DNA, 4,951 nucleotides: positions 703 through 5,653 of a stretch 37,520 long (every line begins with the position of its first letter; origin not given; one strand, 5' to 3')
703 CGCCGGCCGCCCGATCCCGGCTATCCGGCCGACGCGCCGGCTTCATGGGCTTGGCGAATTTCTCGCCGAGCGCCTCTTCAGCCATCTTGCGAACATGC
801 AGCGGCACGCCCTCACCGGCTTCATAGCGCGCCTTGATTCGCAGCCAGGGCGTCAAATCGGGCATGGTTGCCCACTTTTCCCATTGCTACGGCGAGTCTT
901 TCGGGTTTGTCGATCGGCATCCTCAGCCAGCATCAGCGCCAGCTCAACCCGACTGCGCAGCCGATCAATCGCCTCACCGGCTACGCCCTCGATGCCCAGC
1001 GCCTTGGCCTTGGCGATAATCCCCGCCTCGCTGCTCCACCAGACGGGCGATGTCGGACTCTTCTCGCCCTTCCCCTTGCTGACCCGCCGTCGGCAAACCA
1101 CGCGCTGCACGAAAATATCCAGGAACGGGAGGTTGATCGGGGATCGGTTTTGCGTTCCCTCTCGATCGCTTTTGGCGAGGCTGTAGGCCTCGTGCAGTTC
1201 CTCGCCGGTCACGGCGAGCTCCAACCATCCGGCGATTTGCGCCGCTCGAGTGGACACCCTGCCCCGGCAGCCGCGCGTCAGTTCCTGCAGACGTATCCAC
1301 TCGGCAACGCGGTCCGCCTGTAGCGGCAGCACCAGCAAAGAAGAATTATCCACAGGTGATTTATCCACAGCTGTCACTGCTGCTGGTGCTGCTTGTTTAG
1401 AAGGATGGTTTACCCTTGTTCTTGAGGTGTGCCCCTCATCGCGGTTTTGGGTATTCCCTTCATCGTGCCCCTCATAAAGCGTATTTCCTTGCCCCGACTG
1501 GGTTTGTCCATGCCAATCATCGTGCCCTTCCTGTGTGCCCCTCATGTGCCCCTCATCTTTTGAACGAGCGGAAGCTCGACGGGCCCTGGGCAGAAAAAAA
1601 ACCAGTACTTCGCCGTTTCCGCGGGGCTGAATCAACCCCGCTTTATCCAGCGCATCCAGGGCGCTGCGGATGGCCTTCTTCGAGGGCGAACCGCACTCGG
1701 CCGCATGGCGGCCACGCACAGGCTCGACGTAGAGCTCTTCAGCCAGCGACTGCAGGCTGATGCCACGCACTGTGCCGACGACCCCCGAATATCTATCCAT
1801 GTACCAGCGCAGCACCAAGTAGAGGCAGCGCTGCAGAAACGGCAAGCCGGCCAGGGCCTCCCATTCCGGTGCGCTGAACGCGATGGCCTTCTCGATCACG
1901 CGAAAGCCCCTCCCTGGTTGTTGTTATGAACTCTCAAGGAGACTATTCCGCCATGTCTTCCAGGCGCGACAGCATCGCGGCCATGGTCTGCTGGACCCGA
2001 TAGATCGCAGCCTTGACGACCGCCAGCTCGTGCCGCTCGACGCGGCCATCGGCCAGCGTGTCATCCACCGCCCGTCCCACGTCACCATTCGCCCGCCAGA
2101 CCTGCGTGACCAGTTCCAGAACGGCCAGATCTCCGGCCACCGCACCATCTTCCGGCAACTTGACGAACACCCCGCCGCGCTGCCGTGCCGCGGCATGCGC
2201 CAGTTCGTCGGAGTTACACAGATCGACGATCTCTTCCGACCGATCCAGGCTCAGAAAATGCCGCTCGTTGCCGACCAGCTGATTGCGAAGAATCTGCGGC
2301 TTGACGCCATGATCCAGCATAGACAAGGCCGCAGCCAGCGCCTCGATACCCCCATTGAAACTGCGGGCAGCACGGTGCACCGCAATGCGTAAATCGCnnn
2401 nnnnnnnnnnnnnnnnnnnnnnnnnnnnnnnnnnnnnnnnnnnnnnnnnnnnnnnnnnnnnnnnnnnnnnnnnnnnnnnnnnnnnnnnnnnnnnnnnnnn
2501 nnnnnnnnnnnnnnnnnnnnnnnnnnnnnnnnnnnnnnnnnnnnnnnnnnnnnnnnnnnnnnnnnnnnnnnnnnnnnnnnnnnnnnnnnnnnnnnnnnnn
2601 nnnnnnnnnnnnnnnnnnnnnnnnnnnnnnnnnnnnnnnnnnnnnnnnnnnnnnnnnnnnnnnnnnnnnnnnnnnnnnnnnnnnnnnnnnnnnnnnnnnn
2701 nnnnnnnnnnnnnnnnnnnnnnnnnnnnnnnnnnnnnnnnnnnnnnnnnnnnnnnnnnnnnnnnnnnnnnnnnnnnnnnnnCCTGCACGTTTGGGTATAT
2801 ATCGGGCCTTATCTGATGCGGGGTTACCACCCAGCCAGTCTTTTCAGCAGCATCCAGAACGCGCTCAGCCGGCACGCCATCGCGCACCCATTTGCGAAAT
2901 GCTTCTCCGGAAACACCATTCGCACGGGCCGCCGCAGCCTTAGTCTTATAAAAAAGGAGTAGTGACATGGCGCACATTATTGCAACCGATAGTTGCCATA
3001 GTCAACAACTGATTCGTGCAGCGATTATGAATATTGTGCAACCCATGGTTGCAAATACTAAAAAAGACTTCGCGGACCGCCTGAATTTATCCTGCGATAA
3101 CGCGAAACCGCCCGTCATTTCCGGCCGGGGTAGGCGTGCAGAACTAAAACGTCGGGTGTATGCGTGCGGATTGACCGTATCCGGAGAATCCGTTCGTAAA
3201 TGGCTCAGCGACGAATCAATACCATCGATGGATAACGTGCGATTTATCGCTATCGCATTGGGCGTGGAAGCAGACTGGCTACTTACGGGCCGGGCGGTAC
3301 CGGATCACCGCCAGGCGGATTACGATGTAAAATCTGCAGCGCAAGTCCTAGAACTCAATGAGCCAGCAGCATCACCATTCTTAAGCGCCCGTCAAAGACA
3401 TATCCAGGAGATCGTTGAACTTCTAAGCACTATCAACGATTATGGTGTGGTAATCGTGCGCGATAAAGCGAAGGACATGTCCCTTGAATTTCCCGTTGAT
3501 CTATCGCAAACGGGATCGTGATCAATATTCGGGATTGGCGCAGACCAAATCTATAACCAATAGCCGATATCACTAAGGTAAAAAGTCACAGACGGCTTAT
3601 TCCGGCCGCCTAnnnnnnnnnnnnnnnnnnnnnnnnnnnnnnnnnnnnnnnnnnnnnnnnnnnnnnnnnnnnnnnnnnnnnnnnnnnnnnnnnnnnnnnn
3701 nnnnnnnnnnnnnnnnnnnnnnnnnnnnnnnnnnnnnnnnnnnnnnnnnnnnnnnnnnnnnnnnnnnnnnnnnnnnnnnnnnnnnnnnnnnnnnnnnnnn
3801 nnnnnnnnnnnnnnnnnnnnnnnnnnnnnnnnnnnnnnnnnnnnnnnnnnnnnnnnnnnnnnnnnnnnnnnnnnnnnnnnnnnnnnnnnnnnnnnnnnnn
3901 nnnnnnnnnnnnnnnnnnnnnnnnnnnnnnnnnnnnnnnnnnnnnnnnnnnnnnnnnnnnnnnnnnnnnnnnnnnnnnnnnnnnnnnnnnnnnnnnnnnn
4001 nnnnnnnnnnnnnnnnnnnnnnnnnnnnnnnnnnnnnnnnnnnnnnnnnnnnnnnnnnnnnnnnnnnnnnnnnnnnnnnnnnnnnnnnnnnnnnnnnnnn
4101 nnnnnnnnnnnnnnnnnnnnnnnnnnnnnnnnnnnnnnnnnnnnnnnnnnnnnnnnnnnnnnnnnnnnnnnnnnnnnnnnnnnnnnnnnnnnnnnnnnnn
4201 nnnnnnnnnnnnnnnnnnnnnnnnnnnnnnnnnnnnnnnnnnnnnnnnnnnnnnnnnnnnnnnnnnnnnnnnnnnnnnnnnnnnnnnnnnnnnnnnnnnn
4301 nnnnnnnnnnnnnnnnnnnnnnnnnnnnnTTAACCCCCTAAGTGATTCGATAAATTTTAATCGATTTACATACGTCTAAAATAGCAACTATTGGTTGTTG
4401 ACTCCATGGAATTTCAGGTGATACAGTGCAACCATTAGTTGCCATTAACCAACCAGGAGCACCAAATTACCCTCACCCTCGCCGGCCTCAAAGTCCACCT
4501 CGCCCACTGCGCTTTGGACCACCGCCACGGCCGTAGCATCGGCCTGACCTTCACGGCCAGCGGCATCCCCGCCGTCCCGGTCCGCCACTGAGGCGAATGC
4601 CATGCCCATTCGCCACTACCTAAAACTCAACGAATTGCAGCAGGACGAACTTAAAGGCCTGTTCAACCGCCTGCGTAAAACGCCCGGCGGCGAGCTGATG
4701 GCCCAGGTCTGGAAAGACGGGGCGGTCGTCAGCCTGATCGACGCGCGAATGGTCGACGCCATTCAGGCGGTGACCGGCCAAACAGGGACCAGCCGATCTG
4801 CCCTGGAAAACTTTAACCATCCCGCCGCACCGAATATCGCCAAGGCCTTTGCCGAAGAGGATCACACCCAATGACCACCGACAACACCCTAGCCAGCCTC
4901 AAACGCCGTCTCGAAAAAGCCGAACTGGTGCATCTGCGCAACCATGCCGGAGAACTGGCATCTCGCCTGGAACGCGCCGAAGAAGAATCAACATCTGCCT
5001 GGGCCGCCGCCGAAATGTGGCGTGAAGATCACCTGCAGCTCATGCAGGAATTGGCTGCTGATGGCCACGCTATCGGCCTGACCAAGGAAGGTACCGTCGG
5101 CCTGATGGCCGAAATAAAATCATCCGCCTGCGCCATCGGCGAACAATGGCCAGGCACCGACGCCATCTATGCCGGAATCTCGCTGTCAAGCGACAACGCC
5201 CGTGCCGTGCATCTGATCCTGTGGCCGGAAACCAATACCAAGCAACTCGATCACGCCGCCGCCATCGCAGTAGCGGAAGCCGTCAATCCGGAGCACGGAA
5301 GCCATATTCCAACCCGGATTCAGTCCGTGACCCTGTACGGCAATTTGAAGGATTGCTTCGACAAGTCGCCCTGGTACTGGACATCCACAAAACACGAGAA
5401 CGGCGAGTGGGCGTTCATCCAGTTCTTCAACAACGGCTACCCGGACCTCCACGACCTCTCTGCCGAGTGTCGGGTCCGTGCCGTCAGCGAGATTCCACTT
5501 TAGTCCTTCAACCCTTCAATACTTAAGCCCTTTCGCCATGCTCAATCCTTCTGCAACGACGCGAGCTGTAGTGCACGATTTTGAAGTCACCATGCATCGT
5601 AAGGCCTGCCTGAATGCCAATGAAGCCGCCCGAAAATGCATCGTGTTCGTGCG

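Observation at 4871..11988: One phage DGR with a single short TR and four variable repeats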

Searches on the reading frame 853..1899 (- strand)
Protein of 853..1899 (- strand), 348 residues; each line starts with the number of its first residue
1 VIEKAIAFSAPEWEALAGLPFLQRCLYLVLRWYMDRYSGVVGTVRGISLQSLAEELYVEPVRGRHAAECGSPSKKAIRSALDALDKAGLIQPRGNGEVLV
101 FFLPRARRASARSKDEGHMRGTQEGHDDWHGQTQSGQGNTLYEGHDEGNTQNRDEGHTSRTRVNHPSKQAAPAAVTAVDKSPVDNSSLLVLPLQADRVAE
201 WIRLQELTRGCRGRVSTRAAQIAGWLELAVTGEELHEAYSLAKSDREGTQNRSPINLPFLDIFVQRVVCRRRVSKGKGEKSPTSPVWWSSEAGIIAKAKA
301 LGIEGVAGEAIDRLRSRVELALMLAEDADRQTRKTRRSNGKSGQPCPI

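Call 43: search_protein_families(library=phrogs, proteins=[window:853-1899:-], max_evalue=0.00001)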
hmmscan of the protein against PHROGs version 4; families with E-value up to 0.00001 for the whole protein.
window:853-1899:- (348 aa): 2 families
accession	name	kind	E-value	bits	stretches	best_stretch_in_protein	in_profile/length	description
phrog_23635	-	unknown function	4.9e-22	79.8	1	11-256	9-238/294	-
phrog_13103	-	unknown function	2.1e-18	68.1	1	11-120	9-115/337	-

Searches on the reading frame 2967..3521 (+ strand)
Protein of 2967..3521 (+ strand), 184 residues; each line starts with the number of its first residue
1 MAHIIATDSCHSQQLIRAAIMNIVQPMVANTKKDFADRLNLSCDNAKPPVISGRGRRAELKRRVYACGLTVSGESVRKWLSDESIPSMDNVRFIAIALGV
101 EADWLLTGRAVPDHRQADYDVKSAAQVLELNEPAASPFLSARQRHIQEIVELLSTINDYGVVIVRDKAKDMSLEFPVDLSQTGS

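Call 26: search_protein_families(library=phrogs, proteins=[window:2967-3521:+], max_evalue=0.001)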
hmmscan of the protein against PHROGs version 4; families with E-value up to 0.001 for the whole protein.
window:2967-3521:+ (184 aa): 5 families
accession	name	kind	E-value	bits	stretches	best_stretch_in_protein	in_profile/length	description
phrog_2328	-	transcription regulation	1.2e-07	32.6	1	57-113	26-82/128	transcriptional repressor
phrog_4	-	transcription regulation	1.5e-06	28.4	1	33-113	135-199/400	transcriptional repressor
phrog_8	-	transcription regulation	4.5e-06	27.3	1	68-154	170-257/346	transcriptional regulator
phrog_3037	-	transcription regulation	4.1e-05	24.5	1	51-114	19-83/189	transcriptional repressor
phrog_4836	-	transcription regulation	0.00014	22.4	1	60-130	89-147/194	CII-like regulator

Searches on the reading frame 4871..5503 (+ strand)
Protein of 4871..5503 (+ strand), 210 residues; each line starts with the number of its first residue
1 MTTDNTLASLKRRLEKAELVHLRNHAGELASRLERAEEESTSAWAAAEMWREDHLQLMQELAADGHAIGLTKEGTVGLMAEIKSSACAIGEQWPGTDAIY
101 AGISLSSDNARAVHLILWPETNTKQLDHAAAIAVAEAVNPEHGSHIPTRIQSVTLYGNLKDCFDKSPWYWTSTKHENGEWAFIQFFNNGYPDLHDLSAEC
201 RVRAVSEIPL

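Call 7: search_protein_families(library=pfam, proteins=[window:4871-5503:+], max_evalue=0.01)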
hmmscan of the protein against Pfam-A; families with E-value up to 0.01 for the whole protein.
window:4871-5503:+ (210 aa): 1 family
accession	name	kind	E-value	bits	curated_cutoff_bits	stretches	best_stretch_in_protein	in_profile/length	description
PF07603.17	Lcl_C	-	0.0088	16.8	34.9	0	163-205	71-116/117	Lcl C-terminal domain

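Call 20: list_cluster_members(proteins=[window:4871-5503:+, window:8496-9092:+, L003:10594-11226:+, window:9758-10240:+, window:10283-10660:+, window:10657-11988:+, window:6326-8470:+, window:11985-12827:+, window:14997-16205:+])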
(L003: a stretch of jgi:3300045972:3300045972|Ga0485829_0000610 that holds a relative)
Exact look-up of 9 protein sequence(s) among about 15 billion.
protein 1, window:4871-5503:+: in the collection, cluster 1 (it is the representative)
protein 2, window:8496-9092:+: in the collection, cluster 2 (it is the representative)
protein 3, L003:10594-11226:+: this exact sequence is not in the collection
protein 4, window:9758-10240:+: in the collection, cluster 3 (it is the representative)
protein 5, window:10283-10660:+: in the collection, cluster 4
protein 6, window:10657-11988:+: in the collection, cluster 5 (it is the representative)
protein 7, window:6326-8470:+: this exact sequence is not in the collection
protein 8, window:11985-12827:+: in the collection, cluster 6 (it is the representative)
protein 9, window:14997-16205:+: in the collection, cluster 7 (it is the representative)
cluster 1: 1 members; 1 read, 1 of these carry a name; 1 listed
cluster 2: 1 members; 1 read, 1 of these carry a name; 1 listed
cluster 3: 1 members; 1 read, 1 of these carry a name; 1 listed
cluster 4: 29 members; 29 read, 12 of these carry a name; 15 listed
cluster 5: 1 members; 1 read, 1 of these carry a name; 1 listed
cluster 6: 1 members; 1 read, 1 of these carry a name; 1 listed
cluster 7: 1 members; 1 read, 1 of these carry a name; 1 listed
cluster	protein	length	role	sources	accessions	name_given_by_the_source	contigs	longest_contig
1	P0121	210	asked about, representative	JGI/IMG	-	hypothetical protein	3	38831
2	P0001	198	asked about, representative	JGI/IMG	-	hypothetical protein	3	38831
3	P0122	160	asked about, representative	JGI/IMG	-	hypothetical protein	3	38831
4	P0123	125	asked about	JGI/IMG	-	hypothetical protein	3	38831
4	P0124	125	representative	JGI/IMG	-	-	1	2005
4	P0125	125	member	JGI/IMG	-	hypothetical protein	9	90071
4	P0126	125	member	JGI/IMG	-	hypothetical protein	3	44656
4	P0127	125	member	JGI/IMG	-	DNA recombination-dependent growth factor C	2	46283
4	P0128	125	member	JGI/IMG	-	hypothetical protein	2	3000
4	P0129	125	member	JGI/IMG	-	hypothetical protein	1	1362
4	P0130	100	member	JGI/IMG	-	hypothetical protein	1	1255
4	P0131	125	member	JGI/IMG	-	hypothetical protein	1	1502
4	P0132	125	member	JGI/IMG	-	hypothetical protein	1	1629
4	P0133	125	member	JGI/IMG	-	hypothetical protein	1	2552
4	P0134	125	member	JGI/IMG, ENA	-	hypothetical protein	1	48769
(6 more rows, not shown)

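Call 26: search_protein_families(library=phrogs, proteins=[window:4871-5503:+], max_evalue=0.001)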
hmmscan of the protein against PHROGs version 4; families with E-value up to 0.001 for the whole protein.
window:4871-5503:+ (210 aa): 1 family
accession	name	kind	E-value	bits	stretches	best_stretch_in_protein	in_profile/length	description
phrog_4245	-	unknown function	8.5e-07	29.2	1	36-208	403-579/583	-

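Call 70: search_protein_families(library=ncbifam, proteins=[window:4871-5503:+], max_evalue=0.001)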
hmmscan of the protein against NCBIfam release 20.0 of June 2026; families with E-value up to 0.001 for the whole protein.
window:4871-5503:+ (210 aa): 0 families
